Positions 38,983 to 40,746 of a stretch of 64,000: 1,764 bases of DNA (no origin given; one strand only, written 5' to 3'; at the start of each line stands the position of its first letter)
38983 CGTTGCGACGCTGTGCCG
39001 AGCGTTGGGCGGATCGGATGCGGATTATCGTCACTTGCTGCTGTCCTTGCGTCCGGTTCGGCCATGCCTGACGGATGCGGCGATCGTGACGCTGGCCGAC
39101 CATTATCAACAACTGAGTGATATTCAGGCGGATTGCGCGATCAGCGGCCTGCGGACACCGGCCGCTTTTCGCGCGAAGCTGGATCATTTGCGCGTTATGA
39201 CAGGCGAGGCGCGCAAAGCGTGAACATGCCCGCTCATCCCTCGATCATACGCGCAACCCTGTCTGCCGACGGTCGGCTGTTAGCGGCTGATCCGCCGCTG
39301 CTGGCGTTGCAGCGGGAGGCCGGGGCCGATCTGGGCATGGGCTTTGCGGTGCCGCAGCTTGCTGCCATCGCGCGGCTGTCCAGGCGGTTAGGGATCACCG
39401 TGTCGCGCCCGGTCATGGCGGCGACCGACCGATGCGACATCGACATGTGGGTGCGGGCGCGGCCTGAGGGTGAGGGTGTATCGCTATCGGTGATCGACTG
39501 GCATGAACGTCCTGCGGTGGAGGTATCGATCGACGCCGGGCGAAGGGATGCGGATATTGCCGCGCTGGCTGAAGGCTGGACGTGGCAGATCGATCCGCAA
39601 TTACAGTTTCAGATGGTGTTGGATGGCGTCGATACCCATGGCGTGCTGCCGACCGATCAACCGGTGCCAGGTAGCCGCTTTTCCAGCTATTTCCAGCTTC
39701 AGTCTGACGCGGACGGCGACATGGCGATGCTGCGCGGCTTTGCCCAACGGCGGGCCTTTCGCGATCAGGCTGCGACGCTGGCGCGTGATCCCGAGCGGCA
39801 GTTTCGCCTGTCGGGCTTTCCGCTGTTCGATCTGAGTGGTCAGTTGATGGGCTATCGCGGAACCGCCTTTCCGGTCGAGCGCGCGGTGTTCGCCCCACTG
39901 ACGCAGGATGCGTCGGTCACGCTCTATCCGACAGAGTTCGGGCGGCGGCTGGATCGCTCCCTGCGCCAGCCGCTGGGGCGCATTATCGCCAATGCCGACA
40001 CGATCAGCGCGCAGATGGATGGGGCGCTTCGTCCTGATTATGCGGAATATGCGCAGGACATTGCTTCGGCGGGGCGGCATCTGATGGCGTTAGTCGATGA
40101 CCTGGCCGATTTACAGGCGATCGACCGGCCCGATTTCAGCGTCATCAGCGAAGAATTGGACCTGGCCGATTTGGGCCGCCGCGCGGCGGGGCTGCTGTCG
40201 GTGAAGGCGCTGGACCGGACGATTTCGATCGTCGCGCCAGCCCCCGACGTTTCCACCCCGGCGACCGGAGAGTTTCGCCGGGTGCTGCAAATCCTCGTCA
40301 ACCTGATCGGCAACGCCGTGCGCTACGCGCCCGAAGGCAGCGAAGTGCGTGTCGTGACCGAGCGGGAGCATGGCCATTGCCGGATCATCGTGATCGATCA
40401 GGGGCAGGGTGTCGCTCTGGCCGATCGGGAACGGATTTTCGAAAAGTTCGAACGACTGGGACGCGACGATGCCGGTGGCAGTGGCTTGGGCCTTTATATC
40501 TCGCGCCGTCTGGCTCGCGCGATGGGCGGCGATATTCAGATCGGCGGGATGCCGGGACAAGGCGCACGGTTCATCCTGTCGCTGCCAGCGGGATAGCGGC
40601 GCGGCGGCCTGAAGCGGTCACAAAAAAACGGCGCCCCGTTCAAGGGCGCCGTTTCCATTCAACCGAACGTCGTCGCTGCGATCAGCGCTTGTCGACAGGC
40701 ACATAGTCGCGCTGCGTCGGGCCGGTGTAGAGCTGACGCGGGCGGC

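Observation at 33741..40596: Divergent five-gene cluster pairing a TipN-architecture membrane coiled-coil protein with three proteins whose key catalytic or phospho-acceptor residues are all missing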

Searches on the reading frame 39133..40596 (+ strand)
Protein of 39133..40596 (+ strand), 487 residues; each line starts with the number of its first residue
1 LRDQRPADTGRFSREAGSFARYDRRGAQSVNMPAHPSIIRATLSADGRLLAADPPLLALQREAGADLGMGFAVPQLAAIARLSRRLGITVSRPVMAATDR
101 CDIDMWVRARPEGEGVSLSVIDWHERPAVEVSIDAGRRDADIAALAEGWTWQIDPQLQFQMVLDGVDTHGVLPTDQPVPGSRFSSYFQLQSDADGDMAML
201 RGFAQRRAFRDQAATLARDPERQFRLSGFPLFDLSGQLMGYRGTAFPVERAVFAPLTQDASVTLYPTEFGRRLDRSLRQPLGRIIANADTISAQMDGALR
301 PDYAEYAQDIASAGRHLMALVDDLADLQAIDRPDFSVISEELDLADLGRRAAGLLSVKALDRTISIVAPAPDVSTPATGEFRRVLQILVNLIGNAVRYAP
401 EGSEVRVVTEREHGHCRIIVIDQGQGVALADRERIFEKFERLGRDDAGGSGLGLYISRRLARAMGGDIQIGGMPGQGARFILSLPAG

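Call 3: search_protein_families(library=pfam, proteins=[window:39133-40596:+], max_evalue=0.1)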
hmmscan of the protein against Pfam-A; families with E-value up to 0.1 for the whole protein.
window:39133-40596:+ (487 aa): 4 families
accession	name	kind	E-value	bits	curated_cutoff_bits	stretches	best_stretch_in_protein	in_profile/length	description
PF02518.31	HATPase_c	-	1.1e-25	90.7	26.4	1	382-486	4-109/111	Histidine kinase-, DNA gyrase B-, and HSP90-like ATPase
PF00512.31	HisKA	-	7.3e-06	26.4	26.9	1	277-331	13-64/66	His Kinase A (phospho-acceptor) domain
PF13581.12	HATPase_c_2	-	8.7e-05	23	27.4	1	391-463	39-111/127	Histidine kinase-like ATPase domain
PF10090.15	HPTransfase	-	0.0085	16.3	22.9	1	383-470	31-117/123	Histidine phosphotransferase C-terminal domain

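Call 4: search_protein_families(library=ncbifam, proteins=[window:39133-40596:+], max_evalue=0.1)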
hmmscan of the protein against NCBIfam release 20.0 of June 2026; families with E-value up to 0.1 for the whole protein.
window:39133-40596:+ (487 aa): 80 families (the best 25 are shown)
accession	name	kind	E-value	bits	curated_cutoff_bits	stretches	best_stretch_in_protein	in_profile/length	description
TIGR02956.1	TMAO_torS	equivalog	4.9e-33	114.3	676.5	1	293-485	488-681/967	TMAO reductase system sensor histidine kinase/response regulator TorS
NF046044.1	PnpS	equivalog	2e-30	106.1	400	1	305-485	208-390/390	two-component system histidine kinase PnpS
NF011874.0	PRK15347.1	equivalog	2.6e-27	95.3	852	1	311-485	440-613/921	two component system sensor kinase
NF050805.1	CellDivHKDivJCaul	equivalog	2.7e-27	95.2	1000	1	273-484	305-518/531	cell cycle sensor histidine kinase DivJ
NF041735.1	hist_kin_RppB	equivalog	1.4e-25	90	400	1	276-485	226-438/438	two-component system sensor histidine kinase RppB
TIGR02966.1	phoR_proteo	equivalog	1.8e-25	89.7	334.2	1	276-482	124-331/333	phosphate regulon sensor histidine kinase PhoR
NF040691.1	MtrAB_MtrB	equivalog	2.5e-25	89.5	450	1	277-486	282-492/507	MtrAB system histidine kinase MtrB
NF033092.0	HK_WalK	equivalog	2.6e-25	89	725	1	275-485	381-593/594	cell wall metabolism sensor histidine kinase WalK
NF038297.2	hybrid_HK_HrmK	equivalog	2.9e-24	85.7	725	1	277-485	246-456/607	hybrid histidine kinase/response regulator HrmK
NF008543.0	PRK11466.1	equivalog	3.5e-24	84.7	982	1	276-485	454-661/914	TMAO reductase system sensor histidine kinase/response regulator TorS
NF012163.2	BaeS_SmeS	equivalog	9.5e-24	84.1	500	1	277-485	251-457/457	sensor histidine kinase efflux regulator BaeS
NF008312.0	PRK11100.1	equivalog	1.1e-23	83.9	356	1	271-485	261-473/477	two-component system sensor histidine kinase CreC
NF008302.0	PRK11091.1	equivalog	2.2e-23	82.4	838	1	224-485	242-504/779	aerobic respiration two-component sensor histidine kinase ArcB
NF041880.1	EPS_EpsF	equivalog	4.7e-23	81.4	900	1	223-485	232-492/492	response regulator EpsF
NF006800.0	PRK09303.1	equivalog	1.4e-22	80.2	342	1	277-485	162-376/383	histidine kinase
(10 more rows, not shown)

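Call 5: find_homologous_proteins(query=window:39223-40596:+, max_evalue=1e-10)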
Query window:39223-40596:+ (457 aa): 6466 proteins with E <= 1e-10 among 8000 candidates; the best 120 are listed.
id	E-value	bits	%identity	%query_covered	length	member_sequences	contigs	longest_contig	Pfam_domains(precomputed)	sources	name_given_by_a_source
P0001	1.3e-295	998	100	100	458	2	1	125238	PF02518.32,PF00512.32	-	-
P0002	4.8e-233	792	79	100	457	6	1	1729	PF02518.32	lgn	-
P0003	1.1e-232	791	79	100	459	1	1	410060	PF02518.32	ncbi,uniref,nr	ncbi:sensor histidine kinase [Sphingobium terrigena]|uniref:histidine kinase n=1 Tax=Sphingobium ter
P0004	2.5e-232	790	79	100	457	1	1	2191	PF02518.32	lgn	-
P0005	3.1e-231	786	79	100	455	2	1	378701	PF02518.32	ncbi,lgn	-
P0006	4.4e-231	786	79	100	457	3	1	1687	PF02518.32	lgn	-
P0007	1.3e-230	784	79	100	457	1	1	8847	PF02518.32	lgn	-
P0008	6.9e-230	782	79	100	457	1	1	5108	PF02518.32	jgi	jgi:signal transduction histidine kinase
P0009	1.4e-229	781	79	100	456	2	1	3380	PF02518.32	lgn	-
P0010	8.6e-229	778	78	100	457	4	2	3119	PF02518.32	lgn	-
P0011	1.8e-228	777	78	100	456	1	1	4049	PF02518.32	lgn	-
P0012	2.0e-228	777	79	100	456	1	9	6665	PF02518.32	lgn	-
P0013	1.0e-227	775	78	100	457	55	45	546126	PF13581.13,PF02518.32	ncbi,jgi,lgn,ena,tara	tara:strand:+ start:2984 stop:4357 length:1374 start_codon:yes stop_codon:yes gene_type:complete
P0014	1.3e-227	774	80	100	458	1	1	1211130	PF13581.13,PF02518.32,PF00512.32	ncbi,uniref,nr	ncbi:sensor histidine kinase [Sphingobium sp. CAP-1]|uniref:sensor histidine kinase n=1 Tax=Sphingob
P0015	1.6e-227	774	79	100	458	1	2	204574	PF02518.32,PF00512.32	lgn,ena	-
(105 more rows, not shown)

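Call 28: search_protein_representatives(protein=window:39223-40596:+)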
Query: 457 residues. Proteins with E-value up to 0.001 (for the whole library): 974825; up to 1e-10: 386806; up to 1e-30: 859. The best 150 are listed.
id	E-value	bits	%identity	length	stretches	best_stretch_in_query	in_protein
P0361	2.7e-139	481.4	66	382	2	244-455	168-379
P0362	1.5e-119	416.3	53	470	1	8-456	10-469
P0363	2.5e-117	409.1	53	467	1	7-457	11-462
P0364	1.0e-114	400.5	50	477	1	8-456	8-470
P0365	5.7e-114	398.0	48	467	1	7-455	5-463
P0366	4.3e-111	388.5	50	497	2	237-456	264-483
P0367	4.2e-107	375.4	48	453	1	11-456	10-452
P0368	4.4e-107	375.3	46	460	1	9-456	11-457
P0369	4.2e-105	368.8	49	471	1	7-455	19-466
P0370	4.8e-104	365.3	46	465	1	5-456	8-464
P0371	1.4e-103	363.8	46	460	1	9-456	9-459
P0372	7.7e-103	361.3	48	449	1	9-455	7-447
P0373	7.7e-101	354.7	46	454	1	5-457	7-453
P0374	1.6e-99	350.4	46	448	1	12-456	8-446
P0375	1.2e-98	347.5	46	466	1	8-457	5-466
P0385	5.3e-91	322.3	41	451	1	12-456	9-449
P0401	1.2e-85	304.7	41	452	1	9-456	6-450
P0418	7.2e-78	279.0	37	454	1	12-456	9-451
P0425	5.2e-76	272.9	39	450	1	3-456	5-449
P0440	1.1e-72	262.0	37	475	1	8-456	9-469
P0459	1.5e-68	248.3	37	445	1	11-456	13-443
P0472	2.9e-64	234.2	36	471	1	46-455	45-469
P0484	3.2e-60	220.8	35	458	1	4-456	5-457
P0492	1.1e-56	209.2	35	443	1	9-455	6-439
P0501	2.2e-54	201.6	40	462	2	246-454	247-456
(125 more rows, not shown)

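Call 30: list_cluster_members(proteins=[P0362, P0365, P0372, P0385, P0401, P0418, P0425, P0440, P0472, P0484])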
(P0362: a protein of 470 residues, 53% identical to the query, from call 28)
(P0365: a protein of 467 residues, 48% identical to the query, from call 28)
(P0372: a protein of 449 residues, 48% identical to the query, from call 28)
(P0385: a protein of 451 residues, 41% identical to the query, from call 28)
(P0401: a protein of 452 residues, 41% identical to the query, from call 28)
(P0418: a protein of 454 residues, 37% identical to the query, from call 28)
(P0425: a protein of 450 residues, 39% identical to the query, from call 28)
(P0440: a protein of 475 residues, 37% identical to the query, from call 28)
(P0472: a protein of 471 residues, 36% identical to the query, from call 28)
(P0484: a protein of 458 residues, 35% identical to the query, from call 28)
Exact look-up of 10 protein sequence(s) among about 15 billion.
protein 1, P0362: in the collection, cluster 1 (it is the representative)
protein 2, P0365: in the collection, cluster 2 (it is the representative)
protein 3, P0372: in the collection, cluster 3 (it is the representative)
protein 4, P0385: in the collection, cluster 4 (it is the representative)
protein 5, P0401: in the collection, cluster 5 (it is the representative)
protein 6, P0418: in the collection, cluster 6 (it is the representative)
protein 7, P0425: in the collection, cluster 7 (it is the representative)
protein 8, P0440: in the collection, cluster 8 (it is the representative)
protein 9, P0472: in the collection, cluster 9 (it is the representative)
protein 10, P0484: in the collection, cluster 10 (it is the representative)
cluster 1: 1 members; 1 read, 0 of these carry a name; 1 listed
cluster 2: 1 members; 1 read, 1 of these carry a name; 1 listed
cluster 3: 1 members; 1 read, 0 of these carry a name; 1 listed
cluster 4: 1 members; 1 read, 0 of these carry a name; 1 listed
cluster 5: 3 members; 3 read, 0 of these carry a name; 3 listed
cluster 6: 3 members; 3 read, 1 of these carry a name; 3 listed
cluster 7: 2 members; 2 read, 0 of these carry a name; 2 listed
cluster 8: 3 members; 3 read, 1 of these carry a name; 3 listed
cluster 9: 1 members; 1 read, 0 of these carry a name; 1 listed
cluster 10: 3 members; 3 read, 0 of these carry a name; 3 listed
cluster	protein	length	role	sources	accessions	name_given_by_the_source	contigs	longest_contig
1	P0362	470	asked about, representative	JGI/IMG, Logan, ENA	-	-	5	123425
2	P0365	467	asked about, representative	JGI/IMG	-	signal transduction histidine kinase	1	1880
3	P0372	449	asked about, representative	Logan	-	-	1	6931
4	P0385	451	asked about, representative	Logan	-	-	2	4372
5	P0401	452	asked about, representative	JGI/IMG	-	-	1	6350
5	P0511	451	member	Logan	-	-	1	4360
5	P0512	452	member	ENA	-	-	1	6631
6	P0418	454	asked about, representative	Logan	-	-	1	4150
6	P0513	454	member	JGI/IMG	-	signal transduction histidine kinase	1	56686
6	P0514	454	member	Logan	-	-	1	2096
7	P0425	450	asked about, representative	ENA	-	-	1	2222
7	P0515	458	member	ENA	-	-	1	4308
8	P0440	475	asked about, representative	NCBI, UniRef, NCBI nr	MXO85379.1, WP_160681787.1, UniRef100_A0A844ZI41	sensor histidine kinase [Altererythrobacter aurantiacus] | histidine kinase n=1 Tax=Parapontixanthobacter aurantiacus TaxID=1463599 ... | HAMP domain-containing sensor histidine kinase [Parapontixanthobacter aurantiacus]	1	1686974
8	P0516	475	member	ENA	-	-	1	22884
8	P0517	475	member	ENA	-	-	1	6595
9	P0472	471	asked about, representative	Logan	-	-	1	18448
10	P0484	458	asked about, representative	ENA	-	-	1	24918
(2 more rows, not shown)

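Call 34: find_related_loci(query=A1, collection=genome_contigs, flank=10000)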
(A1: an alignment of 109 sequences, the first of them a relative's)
Query A1 (455 aa) in genome_contigs; peptide patterns used: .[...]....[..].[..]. (x = any residue, [..] = any of these).
600 stretches matched a pattern (row limit reached: there are more); 575 encode a relative of the query (tblastn E <= 1e-3); the best 80 are kept; 80 distinct loci.
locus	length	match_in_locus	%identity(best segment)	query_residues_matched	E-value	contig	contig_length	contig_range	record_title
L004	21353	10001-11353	47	5-452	3e-119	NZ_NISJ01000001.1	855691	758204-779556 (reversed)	Sphingopyxis witflariensis strain DSM 14551 NODE_1_length_855691_cov_33.4336, whole genome shotgun sequence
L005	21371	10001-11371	47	1-452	1e-116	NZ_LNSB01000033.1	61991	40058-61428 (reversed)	Sphingopyxis sp. HIX HIX_contig000033, whole genome shotgun sequence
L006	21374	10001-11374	40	1-451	2e-89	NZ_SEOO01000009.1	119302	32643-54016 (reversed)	Sphingobium cupriresistens strain CCTCC AB 2011146 NODE_9_length_119302_cov_45.920277, whole genome shotgun sequence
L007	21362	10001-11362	40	1-451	5e-86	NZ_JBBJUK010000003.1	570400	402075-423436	Sphingobium sp. AN558 3, whole genome shotgun sequence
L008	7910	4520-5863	40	6-450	1e-85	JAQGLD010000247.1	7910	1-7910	MAG: Alphaproteobacteria bacterium isolate RYN_526 scaffold_418833, whole genome shotgun sequence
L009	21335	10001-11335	40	6-450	6e-83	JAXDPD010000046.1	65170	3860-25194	MAG: Sphingomonadales bacterium isolate BP_703 scaffold_4119054, whole genome shotgun sequence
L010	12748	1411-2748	39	5-451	6e-73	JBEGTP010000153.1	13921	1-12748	MAG: Pseudomonadota bacterium isolate providencecreek_2019_sw_WHONDRS-S19S_0007_B_bin.20 scaffold_1963190, whole genome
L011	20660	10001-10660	48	231-450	4e-62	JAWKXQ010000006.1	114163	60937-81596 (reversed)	MAG: Sphingomonadaceae bacterium isolate ABC1.74 ABC1.74.fa-6, whole genome shotgun sequence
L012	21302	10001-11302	35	6-451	9e-61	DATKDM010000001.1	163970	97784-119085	MAG TPA_asm: Sphingomicrobium sp. isolate SMAG_U14473 k141_1572899, whole genome shotgun sequence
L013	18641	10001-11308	40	12-450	4e-77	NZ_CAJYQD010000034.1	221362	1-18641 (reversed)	MAG: uncultured Sphingomonas sp. isolate S2C13626_SP71, whole genome shotgun sequence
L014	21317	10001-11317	34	11-449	5e-54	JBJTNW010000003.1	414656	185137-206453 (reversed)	MAG: Chakrabartia sp. isolate samp_4450_metadecoder_1199 samp_4450_94925, whole genome shotgun sequence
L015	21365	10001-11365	49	5-453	1e-51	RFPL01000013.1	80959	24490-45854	MAG: Sphingomonadaceae bacterium isolate WB4_6_108 contig_100_12, whole genome shotgun sequence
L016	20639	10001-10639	48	241-453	2e-47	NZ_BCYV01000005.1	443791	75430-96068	Novosphingobium capsulatum NBRC 12533, whole genome shotgun sequence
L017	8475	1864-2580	48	219-450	3e-45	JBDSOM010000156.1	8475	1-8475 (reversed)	MAG: Novosphingobium sp. isolate cluster1_bin.44 k127_4884673, whole genome shotgun sequence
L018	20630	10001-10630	49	241-451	8e-45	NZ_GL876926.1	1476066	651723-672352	Novosphingobium nitrogenifigens DSM 19370 scaffold00002, whole genome shotgun sequence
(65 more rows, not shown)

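Call 55: find_encoding_contigs(protein=P0484, flank=10000, max_places=2)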
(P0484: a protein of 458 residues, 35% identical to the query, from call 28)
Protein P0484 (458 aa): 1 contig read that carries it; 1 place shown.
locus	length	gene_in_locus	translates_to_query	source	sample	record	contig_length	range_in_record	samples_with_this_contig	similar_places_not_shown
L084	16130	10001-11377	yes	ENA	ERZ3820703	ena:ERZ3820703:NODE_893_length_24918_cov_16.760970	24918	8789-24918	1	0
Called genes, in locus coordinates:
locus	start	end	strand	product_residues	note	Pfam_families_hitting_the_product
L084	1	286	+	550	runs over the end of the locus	PF00753:Lactamase_B, PF12706:Lactamase_B_2, PF22505:RNase_J_b_CASP, PF07521:RMMBL, PF17770:RNase_J_C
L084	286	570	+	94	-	PF07330:DUF1467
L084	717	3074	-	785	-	PF01442:Apolipoprotein (faint), PF07889:DUF1664 (faint)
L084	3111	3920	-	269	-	PF01066:CDP-OH_P_transf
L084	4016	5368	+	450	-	PF01066:CDP-OH_P_transf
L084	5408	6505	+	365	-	PF01658:Inos-1-P_synth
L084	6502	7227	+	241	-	PF00483:NTP_transferase, PF12804:NTP_transf_3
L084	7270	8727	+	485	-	PF14052:Caps_assemb_Wzi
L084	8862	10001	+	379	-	PF10098:DUF2336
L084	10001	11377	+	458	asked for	PF13581:HATPase_c_2 (faint), PF02518:HATPase_c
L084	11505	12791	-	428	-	PF00285:Citrate_synt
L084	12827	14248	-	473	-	PF00749:tRNA-synt_1c, PF19269:Anticodon_2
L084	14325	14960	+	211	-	PF13567:DUF4131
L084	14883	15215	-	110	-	-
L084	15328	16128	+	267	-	?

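Call 58: search_protein_families(library=pfam, proteins=[L084:4016-5368:+, L084:3111-3920:-, L084:717-3074:-, L084:6502-7227:+, L084:8862-10001:+, L084:7270-8727:+], max_evalue=0.01)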
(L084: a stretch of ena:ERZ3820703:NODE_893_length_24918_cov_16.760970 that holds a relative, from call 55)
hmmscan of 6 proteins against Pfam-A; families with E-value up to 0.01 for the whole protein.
L084:4016-5368:+ (450 aa): 1 family
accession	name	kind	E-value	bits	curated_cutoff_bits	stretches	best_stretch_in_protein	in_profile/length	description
PF01066.26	CDP-OH_P_transf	-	3.8e-08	34.3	22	1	245-341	3-95/152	CDP-alcohol phosphatidyltransferase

L084:3111-3920:- (269 aa): 1 family
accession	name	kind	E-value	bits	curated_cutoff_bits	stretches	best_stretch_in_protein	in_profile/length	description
PF01066.26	CDP-OH_P_transf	-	1.2e-09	39.1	22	1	40-132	3-91/152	CDP-alcohol phosphatidyltransferase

L084:717-3074:- (785 aa): 5 families
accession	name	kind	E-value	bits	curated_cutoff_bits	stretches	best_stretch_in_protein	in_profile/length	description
PF01442.23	Apolipoprotein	-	2.8e-09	37.4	90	0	136-259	57-183/190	Apolipoprotein A1/A4/E domain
PF07889.17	DUF1664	-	6.6e-06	26.6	34.6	0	411-497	39-121/124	Protein of unknown function (DUF1664)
PF07464.16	ApoLp-III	-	0.00016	22.3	36.3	0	200-282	38-121/146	Apolipophorin-III precursor (apoLp-III)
PF04108.17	ATG17_like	-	0.001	19.1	43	1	258-547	27-292/355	Autophagy protein ATG17-like domain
PF04513.17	Baculo_PEP_C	-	0.0086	16.6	38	0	353-467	20-129/140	Baculovirus polyhedron envelope protein, PEP, C terminus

L084:6502-7227:+ (241 aa): 3 families
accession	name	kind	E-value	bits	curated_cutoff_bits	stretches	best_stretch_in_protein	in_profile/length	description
PF12804.13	NTP_transf_3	-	5.5e-15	56.3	27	1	5-124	1-113/160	MobA-like NTP transferase domain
PF00483.29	NTP_transferase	-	1.8e-09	38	21.2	1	5-113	2-116/245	Nucleotidyl transferase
PF01128.25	IspD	-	0.0047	17.2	27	1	5-60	3-59/221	2-C-methyl-D-erythritol 4-phosphate cytidylyltransferase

L084:8862-10001:+ (379 aa): 1 family
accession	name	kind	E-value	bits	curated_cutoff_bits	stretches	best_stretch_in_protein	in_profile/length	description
PF10098.14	DUF2336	-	1.3e-58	199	34.6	1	96-357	1-261/262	Uncharacterised protein conserved in bacteria (DUF2336)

L084:7270-8727:+ (485 aa): 1 family
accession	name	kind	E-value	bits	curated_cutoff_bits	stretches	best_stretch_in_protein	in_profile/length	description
PF14052.12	Caps_assemb_Wzi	-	1.4e-65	222.3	30.1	1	94-445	9-359/392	Capsule assembly protein Wzi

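Call 60: find_encoding_contigs(protein=P0440, flank=10000, max_places=1)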
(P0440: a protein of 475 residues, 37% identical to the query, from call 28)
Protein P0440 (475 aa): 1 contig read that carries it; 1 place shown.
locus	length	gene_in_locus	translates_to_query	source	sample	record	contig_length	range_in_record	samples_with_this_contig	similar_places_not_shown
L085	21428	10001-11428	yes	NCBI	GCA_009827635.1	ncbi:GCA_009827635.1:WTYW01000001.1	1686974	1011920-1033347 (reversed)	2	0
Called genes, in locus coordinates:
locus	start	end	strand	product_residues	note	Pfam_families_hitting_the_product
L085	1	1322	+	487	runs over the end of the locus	PF00361:Proton_antipo_M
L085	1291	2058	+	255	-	PF03099:BPL_LplA_LipB, PF02237:BPL_C (weak)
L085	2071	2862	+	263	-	PF03309:Pan_kinase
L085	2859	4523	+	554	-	PF00753:Lactamase_B, PF12706:Lactamase_B_2, PF22505:RNase_J_b_CASP, PF07521:RMMBL, PF17770:RNase_J_C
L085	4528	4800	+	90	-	PF07330:DUF1467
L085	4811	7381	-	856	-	-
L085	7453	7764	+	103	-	-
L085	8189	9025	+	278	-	-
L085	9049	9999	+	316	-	-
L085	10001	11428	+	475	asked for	PF02518:HATPase_c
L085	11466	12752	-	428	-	PF00285:Citrate_synt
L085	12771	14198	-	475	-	PF00749:tRNA-synt_1c, PF19269:Anticodon_2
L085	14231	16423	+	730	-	PF13567:DUF4131, PF03772:Competence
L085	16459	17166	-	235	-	PF01726:LexA_DNA_bind, PF12802:MarR_2 (faint), PF00717:Peptidase_S24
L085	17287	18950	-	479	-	PF03453:MoeA_N, PF00994:MoCF_biosynth, PF03454:MoeA_C (weak)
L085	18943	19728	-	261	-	PF00218:IGPS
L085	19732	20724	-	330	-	PF02885:Glycos_trans_3N, PF00591:Glycos_transf_3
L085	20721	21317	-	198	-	PF00117:GATase, PF07722:Peptidase_C26 (weak)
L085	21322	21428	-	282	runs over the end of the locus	PF09992:NAGPA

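Call 61: find_encoding_contigs(protein=P0513, flank=10000, max_places=1)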
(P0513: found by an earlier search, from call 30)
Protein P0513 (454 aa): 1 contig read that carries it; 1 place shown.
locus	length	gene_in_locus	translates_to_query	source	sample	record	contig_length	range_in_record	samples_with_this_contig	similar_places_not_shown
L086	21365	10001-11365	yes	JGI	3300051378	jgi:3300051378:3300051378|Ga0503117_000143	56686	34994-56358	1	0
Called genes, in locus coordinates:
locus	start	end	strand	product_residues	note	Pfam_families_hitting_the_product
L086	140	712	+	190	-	PF01066:CDP-OH_P_transf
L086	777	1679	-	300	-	PF00126:HTH_1, PF03466:LysR_substrate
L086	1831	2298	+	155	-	-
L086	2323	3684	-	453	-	PF01134:GIDA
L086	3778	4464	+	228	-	PF07947:YhhN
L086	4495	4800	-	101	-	PF06108:DUF952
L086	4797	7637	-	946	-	PF00521:DNA_topoisoIV, PF03989:DNA_gyraseA_C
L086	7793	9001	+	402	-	-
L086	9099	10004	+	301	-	-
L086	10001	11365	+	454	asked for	PF02518:HATPase_c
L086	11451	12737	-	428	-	PF00285:Citrate_synt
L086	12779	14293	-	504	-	PF00749:tRNA-synt_1c, PF19269:Anticodon_2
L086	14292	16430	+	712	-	PF13567:DUF4131, PF03772:Competence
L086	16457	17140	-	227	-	PF01726:LexA_DNA_bind, PF00717:Peptidase_S24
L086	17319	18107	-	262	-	PF00218:IGPS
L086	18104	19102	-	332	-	PF02885:Glycos_trans_3N, PF00591:Glycos_transf_3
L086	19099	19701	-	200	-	PF00117:GATase, PF07722:Peptidase_C26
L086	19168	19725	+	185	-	-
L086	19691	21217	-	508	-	PF04715:, PF00425:Chorismate_bind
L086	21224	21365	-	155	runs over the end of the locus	?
